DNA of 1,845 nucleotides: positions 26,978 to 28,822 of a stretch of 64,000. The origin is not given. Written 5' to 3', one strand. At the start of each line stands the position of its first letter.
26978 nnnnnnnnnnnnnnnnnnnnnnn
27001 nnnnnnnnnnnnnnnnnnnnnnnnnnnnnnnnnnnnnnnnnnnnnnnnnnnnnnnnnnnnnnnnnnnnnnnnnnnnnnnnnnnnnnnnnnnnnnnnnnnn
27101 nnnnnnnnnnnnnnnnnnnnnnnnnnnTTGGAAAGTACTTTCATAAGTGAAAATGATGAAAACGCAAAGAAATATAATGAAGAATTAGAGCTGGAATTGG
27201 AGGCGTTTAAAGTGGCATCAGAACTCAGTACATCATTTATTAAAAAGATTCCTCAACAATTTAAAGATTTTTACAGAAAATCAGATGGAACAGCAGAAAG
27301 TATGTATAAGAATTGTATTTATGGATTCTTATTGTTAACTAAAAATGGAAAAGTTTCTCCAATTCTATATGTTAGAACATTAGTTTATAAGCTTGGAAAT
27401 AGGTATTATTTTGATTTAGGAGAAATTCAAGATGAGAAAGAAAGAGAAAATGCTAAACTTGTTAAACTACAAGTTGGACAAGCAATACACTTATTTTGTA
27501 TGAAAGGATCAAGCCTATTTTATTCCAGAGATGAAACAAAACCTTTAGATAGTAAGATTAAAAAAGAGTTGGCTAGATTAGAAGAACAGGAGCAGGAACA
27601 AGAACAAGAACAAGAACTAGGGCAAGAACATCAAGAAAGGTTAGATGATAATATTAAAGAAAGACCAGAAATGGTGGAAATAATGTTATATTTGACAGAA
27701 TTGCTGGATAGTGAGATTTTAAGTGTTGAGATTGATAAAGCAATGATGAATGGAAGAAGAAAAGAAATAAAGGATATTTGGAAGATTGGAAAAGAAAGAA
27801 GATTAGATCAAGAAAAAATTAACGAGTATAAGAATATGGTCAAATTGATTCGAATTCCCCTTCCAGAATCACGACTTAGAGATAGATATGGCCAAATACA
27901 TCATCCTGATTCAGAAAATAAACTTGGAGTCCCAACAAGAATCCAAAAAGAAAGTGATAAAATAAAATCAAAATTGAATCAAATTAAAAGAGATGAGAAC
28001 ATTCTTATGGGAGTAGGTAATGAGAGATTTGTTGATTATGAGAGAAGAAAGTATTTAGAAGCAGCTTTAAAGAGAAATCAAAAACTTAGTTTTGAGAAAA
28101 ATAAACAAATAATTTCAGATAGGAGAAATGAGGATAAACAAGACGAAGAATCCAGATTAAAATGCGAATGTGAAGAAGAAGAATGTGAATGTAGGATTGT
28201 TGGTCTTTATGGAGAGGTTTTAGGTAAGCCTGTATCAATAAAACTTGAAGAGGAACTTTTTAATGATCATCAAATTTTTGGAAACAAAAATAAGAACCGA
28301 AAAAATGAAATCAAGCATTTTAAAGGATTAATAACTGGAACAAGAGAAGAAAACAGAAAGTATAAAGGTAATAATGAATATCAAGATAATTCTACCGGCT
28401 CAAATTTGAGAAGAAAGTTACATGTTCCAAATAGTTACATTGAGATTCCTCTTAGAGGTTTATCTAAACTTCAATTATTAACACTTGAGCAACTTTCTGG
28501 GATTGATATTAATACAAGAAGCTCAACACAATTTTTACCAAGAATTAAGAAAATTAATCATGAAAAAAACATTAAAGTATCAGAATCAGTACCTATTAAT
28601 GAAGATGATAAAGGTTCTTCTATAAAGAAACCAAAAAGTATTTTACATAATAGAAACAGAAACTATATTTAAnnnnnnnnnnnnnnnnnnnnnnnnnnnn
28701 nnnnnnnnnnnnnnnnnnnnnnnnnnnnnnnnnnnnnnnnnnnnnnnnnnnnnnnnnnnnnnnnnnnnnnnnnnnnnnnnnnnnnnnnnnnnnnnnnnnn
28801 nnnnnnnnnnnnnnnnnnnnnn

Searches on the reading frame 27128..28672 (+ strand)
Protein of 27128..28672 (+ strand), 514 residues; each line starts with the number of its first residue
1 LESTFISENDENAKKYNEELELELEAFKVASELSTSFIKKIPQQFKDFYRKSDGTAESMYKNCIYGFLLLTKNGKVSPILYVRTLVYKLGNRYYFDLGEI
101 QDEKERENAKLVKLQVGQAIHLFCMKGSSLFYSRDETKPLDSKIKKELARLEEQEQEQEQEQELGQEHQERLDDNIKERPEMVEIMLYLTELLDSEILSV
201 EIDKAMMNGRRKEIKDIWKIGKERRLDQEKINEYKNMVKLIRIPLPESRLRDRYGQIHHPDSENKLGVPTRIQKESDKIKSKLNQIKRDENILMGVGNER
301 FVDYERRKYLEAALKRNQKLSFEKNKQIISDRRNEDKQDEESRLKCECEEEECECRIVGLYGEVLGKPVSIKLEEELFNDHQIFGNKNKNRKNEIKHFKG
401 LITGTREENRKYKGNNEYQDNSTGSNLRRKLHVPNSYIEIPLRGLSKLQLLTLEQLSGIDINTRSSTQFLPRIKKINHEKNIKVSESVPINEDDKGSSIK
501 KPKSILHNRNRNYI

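Call 14: find_homologous_proteins(query=window:27128-28672:+)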
Query window:27128-28672:+ (514 aa): 10 proteins with E <= 0.001 among 8000 candidates.
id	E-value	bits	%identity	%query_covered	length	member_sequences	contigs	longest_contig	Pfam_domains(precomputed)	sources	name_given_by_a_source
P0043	0.0e+0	1051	94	100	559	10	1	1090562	-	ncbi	ncbi:hypothetical protein CHM_5g2730 [Cryptosporidium hominis]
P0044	6.3e-291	983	89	100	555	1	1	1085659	-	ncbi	ncbi:Uncharacterized protein cmbei_5002730 [Cryptosporidium meleagridis]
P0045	3.9e-256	869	79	100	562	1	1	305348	-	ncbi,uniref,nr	ncbi:uncharacterized protein ELE39_002254 [Cryptosporidium sp. chipmunk genotype I]|uniref:uncharact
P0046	3.3e-212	724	69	96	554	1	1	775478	-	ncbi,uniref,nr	ncbi:uncharacterized protein cubi_01959 [Cryptosporidium ubiquitum]|uniref:Uncharacterized protein n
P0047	4.4e-204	697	67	98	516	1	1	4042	-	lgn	-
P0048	5.4e-198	677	95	65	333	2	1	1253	-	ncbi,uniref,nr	ncbi:hypothetical protein [Cryptosporidium hominis TU502]|uniref:hypothetical protein n=1 Tax=Crypto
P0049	9.9e-160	551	55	93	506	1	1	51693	-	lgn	-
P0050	1.8e-159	550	55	96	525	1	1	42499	-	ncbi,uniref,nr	ncbi:hypothetical protein OJ253_3609 [Cryptosporidium canis]|uniref:Uncharacterized protein n=1 Tax=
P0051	3.6e-154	532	54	95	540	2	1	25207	-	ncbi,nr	ncbi:hypothetical protein OIY81_3213 [Cryptosporidium canis]|nr:hypothetical protein OIY81_3213 [Cry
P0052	1.1e-136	475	48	94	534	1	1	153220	-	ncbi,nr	ncbi:hypothetical protein HWI79_506 [Cryptosporidium felis]|nr:hypothetical protein HWI79_506 [Crypt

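Call 16: find_encoding_contigs(protein=P0044, flank=10000, max_places=1)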
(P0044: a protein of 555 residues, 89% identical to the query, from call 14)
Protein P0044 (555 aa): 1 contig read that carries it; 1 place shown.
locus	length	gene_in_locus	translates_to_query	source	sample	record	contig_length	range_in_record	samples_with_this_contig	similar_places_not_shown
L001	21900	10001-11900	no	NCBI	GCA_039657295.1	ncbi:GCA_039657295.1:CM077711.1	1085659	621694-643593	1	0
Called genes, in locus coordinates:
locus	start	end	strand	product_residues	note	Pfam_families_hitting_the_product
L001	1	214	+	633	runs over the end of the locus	-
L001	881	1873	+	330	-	-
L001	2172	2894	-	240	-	-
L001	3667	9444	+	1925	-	-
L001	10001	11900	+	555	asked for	-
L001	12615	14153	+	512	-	-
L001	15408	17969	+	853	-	-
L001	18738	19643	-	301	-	-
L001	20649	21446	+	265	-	PF00025:Arf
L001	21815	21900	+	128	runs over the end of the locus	PF03501:S10_plectin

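Call 17: find_encoding_contigs(protein=P0045, flank=10000, max_places=1)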
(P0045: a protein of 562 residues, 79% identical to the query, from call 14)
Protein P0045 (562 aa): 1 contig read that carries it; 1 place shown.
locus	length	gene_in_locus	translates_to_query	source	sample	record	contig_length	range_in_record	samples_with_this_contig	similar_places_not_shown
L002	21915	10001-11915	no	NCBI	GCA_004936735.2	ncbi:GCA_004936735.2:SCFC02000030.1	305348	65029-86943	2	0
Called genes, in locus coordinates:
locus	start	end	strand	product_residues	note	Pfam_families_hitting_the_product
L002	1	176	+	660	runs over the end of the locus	-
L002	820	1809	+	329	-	-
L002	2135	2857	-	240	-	-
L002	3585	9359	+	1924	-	-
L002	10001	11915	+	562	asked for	-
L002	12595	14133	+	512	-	-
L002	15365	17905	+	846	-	-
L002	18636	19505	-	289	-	-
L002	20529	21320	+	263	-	PF00025:Arf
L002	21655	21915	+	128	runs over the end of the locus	PF03501:S10_plectin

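Call 18: find_encoding_contigs(protein=P0046, flank=10000, max_places=1)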
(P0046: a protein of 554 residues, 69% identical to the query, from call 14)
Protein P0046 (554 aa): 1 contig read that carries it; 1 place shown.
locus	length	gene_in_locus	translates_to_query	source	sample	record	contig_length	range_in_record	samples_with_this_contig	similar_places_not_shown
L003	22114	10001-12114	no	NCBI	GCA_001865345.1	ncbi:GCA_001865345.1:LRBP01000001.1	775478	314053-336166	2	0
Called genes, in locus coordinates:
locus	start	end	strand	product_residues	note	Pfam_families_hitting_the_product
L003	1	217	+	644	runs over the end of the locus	-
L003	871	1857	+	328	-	-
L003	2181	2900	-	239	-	-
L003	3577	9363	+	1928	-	-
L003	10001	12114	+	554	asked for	-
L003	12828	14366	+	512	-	-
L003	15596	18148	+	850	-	-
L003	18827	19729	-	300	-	-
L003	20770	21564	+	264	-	PF00025:Arf, PF00437:T2SSE (faint)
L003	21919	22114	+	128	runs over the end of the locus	PF03501:S10_plectin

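Call 19: find_encoding_contigs(protein=P0050, flank=10000, max_places=1)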
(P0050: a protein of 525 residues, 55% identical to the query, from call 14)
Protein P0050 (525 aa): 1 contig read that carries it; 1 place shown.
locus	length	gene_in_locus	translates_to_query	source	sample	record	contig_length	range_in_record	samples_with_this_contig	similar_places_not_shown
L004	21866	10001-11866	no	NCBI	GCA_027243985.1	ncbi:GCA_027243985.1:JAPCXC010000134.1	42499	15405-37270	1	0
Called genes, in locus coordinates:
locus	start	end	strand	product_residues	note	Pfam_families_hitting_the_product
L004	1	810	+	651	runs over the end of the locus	-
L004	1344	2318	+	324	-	-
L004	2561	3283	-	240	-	-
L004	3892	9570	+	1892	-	-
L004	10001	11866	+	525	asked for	-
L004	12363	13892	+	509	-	-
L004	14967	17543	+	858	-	-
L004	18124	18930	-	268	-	-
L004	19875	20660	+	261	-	PF00025:Arf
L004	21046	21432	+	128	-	PF03501:S10_plectin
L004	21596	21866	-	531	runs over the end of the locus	PF05496:RuvB_N (weak), PF00004:AAA, PF17862:AAA_lid_3 (weak)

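Call 20: find_encoding_contigs(protein=P0052, flank=10000, max_places=1)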
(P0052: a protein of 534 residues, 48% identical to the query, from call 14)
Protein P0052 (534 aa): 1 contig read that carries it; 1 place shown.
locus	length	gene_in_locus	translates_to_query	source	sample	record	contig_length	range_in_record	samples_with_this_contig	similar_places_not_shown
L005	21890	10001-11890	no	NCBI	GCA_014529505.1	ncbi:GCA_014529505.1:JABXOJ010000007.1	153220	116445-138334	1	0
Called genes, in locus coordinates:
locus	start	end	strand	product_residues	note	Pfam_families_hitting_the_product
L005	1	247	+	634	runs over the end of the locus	-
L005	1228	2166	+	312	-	-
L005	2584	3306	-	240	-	-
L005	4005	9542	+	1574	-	-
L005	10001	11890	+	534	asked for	-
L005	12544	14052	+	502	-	-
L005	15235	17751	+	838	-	-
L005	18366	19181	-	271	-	-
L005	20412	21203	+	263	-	PF00025:Arf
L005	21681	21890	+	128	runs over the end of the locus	PF03501:S10_plectin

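Call 21: find_encoding_contigs(protein=P0049, flank=10000, max_places=1)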
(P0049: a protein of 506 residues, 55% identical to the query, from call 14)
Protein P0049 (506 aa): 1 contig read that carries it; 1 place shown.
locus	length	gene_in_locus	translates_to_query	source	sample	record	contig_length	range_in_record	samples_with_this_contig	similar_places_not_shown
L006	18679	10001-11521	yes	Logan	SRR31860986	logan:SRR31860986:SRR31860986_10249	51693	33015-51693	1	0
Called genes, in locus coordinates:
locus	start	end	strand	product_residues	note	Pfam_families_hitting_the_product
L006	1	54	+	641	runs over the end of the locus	-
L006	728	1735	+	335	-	-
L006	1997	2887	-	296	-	-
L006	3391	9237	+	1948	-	-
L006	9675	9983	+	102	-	-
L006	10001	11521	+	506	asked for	-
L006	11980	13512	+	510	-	-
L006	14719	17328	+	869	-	-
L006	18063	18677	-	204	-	?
